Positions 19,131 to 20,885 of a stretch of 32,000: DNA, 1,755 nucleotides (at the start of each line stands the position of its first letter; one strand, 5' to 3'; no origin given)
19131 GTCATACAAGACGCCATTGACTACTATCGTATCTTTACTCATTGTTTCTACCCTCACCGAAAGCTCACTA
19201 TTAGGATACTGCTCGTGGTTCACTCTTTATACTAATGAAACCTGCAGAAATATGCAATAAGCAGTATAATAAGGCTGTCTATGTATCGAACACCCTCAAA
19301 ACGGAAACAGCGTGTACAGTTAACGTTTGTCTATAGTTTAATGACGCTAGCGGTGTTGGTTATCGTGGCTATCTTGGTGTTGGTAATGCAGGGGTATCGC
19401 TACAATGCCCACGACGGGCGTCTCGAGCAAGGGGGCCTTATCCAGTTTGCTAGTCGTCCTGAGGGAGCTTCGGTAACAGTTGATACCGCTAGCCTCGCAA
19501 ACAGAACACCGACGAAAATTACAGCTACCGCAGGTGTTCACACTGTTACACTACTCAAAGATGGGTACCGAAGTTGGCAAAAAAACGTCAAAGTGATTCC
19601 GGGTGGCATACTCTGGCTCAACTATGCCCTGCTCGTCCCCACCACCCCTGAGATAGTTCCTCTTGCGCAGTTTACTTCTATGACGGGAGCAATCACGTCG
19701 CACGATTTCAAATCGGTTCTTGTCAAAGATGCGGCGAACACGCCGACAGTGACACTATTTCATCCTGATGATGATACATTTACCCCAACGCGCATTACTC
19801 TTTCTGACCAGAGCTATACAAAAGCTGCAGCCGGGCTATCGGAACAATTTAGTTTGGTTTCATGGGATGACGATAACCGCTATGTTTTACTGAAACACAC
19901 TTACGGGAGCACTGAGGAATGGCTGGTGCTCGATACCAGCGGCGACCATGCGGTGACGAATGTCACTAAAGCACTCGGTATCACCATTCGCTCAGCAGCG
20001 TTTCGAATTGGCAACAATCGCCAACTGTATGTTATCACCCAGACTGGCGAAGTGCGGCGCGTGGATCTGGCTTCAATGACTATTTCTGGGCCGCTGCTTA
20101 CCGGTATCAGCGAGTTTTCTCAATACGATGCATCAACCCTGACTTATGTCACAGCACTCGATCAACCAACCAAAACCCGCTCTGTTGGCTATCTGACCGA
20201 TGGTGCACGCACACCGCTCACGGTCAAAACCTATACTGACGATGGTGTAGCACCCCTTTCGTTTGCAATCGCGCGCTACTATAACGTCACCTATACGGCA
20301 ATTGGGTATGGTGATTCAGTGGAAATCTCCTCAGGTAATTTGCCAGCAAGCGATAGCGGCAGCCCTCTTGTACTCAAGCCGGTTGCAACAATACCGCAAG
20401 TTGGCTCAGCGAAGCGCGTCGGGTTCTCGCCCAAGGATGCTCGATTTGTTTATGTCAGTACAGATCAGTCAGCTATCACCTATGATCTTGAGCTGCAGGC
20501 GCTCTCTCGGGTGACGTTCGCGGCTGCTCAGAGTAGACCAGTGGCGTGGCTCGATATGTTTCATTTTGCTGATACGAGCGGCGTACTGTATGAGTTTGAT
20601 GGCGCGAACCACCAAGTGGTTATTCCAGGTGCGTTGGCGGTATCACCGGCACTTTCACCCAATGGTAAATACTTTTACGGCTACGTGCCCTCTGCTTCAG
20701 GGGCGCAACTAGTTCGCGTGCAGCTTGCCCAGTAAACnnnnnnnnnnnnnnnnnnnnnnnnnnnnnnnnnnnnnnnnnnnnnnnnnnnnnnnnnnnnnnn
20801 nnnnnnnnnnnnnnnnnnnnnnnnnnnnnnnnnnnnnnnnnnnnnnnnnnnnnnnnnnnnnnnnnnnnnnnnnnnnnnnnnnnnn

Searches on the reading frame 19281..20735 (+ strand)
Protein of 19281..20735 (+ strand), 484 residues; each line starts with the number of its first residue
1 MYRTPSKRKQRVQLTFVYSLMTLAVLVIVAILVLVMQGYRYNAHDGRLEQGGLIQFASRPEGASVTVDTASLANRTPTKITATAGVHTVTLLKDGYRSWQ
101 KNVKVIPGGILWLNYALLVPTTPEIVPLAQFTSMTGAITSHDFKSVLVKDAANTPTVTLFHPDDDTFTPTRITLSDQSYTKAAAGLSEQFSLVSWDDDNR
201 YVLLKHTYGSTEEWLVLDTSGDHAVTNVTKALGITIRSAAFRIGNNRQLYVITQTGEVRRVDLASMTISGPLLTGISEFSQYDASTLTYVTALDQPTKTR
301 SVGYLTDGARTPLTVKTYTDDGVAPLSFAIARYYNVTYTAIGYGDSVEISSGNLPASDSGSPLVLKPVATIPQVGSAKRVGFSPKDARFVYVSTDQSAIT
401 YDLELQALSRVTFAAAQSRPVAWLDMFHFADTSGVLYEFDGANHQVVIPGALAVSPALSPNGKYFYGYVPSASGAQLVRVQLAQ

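Call 55: search_protein_families(library=pfam, proteins=[window:19281-20735:+], max_evalue=0.00001)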
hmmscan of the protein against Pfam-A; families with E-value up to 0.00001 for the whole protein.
window:19281-20735:+ (484 aa): 1 family
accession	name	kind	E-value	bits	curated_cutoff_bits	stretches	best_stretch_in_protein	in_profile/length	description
PF08308.17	PEGA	-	1.4e-10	41.3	20.8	1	57-117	7-67/71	PEGA domain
